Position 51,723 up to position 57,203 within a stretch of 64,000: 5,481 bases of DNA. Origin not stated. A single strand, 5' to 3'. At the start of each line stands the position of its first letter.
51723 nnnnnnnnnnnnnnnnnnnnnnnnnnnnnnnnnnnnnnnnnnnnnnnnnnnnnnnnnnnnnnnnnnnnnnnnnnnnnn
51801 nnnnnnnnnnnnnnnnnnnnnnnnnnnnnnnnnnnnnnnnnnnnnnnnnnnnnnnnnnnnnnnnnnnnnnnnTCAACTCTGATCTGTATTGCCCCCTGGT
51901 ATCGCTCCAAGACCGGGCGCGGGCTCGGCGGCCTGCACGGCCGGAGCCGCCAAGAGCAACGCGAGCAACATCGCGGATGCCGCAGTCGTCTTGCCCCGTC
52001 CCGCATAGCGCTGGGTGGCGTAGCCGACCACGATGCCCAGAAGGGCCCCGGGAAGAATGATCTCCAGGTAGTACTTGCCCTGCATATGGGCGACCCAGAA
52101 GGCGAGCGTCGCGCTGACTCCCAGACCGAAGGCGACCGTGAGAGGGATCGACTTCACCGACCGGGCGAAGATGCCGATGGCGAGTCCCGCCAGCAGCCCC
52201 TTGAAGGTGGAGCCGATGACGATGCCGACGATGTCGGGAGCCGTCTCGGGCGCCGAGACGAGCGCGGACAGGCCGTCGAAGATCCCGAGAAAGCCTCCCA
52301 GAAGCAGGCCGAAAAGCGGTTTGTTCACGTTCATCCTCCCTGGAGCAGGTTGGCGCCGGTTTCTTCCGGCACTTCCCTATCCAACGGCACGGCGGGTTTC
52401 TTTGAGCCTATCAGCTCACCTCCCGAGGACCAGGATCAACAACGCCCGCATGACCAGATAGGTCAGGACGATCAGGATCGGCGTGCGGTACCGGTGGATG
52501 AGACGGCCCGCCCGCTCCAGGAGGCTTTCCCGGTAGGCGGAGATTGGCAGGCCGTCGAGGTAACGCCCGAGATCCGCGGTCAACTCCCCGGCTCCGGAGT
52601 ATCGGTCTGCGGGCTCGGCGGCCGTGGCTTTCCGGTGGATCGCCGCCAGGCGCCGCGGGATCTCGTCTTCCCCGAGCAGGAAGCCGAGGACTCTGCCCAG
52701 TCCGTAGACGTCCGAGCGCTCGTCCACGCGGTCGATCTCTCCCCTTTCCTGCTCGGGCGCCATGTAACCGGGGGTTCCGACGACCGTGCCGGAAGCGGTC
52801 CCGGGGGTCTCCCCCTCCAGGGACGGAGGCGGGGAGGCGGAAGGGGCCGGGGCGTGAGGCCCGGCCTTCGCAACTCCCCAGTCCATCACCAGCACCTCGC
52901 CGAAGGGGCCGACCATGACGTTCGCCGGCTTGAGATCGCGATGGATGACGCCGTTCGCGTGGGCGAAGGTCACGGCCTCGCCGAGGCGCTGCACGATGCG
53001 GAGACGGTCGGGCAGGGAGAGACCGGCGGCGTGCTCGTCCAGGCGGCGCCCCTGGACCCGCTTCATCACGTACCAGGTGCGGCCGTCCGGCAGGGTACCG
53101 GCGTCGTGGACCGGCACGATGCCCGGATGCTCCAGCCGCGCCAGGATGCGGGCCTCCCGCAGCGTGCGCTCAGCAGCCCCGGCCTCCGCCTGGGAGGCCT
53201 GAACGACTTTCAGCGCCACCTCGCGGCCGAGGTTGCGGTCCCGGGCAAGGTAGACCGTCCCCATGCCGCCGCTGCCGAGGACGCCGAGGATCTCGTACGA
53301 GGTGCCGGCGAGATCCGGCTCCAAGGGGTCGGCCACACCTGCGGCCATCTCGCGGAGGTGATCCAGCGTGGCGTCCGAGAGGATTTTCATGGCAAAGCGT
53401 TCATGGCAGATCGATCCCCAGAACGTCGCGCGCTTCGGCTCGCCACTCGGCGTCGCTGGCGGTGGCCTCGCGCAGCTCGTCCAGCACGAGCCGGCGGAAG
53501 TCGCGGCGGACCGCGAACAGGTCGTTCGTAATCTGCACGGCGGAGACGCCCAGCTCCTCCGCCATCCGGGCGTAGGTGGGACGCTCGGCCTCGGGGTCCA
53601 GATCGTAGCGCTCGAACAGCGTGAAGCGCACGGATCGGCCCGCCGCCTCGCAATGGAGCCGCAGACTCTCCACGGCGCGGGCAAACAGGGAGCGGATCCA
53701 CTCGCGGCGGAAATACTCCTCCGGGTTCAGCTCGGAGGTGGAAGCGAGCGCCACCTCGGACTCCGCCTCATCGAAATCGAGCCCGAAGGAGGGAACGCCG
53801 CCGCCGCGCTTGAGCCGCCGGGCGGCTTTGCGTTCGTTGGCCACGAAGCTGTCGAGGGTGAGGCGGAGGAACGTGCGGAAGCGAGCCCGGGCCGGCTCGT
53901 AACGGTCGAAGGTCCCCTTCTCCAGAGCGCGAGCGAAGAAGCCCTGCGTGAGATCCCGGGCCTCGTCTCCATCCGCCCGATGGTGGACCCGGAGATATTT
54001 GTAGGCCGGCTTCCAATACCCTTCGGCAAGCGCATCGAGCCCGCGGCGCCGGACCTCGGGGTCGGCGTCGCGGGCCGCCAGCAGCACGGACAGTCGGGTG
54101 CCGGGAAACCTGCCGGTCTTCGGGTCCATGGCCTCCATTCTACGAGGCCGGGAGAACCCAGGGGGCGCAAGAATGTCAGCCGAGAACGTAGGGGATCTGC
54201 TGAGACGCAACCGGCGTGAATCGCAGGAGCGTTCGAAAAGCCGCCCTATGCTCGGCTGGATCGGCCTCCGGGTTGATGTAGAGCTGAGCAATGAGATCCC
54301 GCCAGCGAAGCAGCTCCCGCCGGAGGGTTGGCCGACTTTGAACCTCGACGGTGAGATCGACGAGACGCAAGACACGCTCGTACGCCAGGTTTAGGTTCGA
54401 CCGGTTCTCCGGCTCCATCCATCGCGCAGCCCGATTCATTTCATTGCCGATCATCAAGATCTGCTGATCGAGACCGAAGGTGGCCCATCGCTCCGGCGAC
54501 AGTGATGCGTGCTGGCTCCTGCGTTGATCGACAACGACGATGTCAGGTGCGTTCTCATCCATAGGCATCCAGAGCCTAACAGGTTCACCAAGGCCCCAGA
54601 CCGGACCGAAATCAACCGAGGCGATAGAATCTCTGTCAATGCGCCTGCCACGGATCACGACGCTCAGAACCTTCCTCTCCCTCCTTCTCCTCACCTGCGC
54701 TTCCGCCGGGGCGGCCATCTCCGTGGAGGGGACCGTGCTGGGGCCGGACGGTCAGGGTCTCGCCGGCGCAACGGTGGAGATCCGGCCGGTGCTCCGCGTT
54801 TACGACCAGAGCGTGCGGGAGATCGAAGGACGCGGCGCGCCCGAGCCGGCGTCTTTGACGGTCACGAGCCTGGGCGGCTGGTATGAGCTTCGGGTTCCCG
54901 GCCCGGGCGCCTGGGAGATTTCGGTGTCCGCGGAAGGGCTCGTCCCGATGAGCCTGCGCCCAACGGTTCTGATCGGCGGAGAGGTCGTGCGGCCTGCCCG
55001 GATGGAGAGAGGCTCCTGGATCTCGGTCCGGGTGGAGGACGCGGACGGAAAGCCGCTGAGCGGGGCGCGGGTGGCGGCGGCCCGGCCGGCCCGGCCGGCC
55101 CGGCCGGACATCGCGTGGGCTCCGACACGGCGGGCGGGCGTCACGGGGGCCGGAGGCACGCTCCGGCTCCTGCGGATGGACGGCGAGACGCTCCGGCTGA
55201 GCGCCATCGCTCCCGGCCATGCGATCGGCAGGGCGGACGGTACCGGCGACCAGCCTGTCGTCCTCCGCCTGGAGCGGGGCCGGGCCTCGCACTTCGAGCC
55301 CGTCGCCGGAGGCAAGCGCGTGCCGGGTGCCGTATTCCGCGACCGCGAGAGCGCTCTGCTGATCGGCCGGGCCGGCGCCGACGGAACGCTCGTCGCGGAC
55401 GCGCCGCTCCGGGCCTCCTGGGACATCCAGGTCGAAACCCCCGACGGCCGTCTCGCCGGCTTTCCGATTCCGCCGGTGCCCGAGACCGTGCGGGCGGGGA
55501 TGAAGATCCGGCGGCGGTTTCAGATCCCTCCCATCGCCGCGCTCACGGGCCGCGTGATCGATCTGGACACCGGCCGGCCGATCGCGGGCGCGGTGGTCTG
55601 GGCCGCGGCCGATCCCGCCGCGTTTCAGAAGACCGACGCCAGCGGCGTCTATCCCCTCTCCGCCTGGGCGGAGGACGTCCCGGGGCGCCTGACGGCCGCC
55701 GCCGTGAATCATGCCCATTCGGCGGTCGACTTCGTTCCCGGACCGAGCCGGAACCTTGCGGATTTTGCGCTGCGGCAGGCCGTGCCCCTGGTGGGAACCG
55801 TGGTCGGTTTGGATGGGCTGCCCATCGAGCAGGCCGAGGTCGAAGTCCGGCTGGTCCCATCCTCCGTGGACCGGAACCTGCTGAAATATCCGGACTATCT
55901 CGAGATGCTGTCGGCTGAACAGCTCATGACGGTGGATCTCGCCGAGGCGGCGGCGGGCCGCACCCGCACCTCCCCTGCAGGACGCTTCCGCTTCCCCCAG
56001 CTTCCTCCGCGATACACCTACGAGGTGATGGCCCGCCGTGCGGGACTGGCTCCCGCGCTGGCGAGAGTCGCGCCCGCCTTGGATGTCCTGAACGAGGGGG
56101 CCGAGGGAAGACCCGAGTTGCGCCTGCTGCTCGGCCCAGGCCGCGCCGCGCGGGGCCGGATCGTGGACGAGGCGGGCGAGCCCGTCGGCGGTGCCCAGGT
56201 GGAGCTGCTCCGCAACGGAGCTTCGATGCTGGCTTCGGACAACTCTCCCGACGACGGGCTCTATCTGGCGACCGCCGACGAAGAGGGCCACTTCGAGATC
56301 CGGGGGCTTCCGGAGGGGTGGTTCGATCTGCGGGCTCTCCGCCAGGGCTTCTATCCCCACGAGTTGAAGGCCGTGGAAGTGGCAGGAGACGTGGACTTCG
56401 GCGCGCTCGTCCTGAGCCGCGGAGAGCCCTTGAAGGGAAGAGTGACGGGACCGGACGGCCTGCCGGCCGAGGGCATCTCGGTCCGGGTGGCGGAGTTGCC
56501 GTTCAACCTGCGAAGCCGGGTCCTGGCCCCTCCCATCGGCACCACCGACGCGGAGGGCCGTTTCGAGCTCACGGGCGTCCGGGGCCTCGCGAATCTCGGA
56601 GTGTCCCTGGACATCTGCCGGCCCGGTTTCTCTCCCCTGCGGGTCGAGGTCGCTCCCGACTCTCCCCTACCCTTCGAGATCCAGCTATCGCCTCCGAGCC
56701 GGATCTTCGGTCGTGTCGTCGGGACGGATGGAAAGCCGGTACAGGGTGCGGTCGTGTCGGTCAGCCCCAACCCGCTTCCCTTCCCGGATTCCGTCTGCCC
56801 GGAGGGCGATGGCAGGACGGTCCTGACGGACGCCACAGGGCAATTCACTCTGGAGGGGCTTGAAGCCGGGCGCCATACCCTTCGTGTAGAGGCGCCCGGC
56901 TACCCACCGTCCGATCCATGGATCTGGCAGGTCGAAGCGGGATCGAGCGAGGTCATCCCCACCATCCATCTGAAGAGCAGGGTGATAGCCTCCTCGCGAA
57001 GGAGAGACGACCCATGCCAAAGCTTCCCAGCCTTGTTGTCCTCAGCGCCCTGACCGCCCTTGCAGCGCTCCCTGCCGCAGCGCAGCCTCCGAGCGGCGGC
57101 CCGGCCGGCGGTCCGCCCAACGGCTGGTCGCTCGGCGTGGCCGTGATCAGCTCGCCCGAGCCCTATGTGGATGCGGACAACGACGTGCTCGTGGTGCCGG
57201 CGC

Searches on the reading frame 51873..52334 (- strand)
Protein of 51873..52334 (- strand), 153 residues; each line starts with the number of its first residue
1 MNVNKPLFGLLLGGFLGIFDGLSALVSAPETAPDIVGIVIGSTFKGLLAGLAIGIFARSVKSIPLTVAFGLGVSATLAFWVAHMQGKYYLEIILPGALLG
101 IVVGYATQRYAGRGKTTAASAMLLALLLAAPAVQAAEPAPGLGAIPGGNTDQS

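Call 14: search_protein_families(library=pfam, proteins=[window:51873-52334:-], max_evalue=0.001)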
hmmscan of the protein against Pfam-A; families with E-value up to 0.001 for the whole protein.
window:51873-52334:- (153 aa): 0 families

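Call 26: search_protein_families(library=padloc, proteins=[window:51873-52334:-], max_evalue=0.1)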
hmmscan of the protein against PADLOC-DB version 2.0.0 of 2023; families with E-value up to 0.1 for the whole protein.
window:51873-52334:- (153 aa): 0 families

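Call 27: search_protein_families(library=ncbifam, proteins=[window:51873-52334:-], max_evalue=0.1)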
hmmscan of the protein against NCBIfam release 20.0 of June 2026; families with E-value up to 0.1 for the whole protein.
window:51873-52334:- (153 aa): 1 family
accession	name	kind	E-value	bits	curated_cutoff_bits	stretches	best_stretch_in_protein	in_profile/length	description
TIGR00983.1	3a0801s02tim23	subfamily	0.00099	18.6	181.7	1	7-63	43-99/149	mitochondrial import inner membrane translocase subunit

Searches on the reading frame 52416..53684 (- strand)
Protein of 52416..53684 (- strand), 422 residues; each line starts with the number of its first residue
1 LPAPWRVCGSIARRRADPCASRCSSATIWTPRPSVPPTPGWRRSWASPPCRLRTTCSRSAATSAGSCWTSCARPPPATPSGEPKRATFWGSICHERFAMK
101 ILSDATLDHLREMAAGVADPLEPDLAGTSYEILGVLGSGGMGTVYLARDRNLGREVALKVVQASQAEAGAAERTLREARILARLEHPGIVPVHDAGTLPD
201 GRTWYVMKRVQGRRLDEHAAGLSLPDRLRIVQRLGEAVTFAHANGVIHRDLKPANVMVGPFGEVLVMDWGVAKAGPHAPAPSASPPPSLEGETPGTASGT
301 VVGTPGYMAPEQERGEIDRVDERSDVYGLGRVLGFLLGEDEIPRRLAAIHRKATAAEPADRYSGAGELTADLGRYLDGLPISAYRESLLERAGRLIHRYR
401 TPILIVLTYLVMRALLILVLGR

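Call 14: search_protein_families(library=pfam, proteins=[window:52416-53684:-], max_evalue=0.001)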
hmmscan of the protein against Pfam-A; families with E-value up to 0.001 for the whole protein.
window:52416-53684:- (422 aa): 4 families
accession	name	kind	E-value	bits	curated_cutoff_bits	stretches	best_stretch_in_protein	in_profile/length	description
PF00069.31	Pkinase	-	4.2e-32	112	31.7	1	130-337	1-191/263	Protein kinase domain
PF07714.23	PK_Tyr_Ser-Thr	-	2.4e-15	57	23.1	1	134-275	5-152/258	Protein tyrosine and serine/threonine kinase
PF01636.29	APH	-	1e-07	32.4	23.2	1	142-238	11-104/239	Phosphotransferase enzyme family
PF03109.22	ABC1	-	0.00085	19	22.9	0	205-273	145-215/244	ABC1 atypical kinase-like domain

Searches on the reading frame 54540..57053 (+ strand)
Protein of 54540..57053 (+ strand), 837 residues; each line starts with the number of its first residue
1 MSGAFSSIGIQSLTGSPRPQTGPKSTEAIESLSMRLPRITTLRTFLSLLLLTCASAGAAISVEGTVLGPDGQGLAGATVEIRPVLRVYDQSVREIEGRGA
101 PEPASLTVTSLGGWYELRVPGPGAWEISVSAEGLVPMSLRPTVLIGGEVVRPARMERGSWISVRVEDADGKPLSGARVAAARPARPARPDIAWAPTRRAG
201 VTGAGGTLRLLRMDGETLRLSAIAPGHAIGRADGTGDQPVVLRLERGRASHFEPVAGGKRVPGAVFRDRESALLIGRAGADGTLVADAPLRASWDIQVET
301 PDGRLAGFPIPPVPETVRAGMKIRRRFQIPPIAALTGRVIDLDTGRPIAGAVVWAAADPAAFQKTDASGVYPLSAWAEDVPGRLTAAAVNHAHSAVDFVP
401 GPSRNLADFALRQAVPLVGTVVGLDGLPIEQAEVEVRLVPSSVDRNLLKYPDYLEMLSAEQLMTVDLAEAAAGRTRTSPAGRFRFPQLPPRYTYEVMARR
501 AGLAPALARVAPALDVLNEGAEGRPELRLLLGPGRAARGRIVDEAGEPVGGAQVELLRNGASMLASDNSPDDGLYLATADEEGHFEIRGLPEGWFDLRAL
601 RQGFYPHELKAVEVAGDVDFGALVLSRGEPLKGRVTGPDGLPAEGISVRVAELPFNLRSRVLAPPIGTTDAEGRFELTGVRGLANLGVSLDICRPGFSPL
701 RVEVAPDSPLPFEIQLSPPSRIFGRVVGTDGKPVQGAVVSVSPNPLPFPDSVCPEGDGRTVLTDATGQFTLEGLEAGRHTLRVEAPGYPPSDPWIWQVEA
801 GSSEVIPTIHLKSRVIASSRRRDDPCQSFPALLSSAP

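Call 14: search_protein_families(library=pfam, proteins=[window:54540-57053:+], max_evalue=0.001)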
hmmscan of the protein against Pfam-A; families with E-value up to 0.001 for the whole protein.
window:54540-57053:+ (837 aa): 11 families
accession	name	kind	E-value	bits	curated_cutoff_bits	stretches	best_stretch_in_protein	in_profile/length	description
PF13620.12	CarboxypepD_reg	-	1.4e-61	205.2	32.3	4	722-811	2-81/82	Carboxypeptidase regulatory-like domain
PF13715.12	CarbopepD_reg_2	-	1.7e-16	60.4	32.2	1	734-790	1-57/88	CarboxypepD_reg-like domain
PF10670.15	DUF4198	-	1.9e-12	48.2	34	0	534-600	146-206/209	Domain of unknown function (DUF4198)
PF00775.27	Dioxygenase_C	-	1.4e-09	38.1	27.3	0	538-590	33-91/182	Dioxygenase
PF20598.4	DUF6795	-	1.2e-06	29.2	27.4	0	727-773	5-45/103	Domain of unknown function (DUF6795)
PF02369.22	Big_1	-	2.4e-06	28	34.9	0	161-179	21-39/93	Bacterial Ig-like domain (group 1)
PF25020.1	TTR_TEN1-4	-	2.9e-06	27.5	27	0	722-745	9-32/86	Teneurin TTR-like domain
PF15976.11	CooC_C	-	6.8e-06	26.5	29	0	720-739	17-36/93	CS1-pili formation C-terminal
PF24107.1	DUF7382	-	6.3e-05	23.2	27.4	0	725-742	25-42/65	Domain of unknown function (DUF7382)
PF17802.7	SpaA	-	0.00012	22.6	23.1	0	730-782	12-57/91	Prealbumin-like fold domain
PF01060.29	TTR-52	-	0.00035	21.5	24.9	0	546-594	8-50/79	Transthyretin-like family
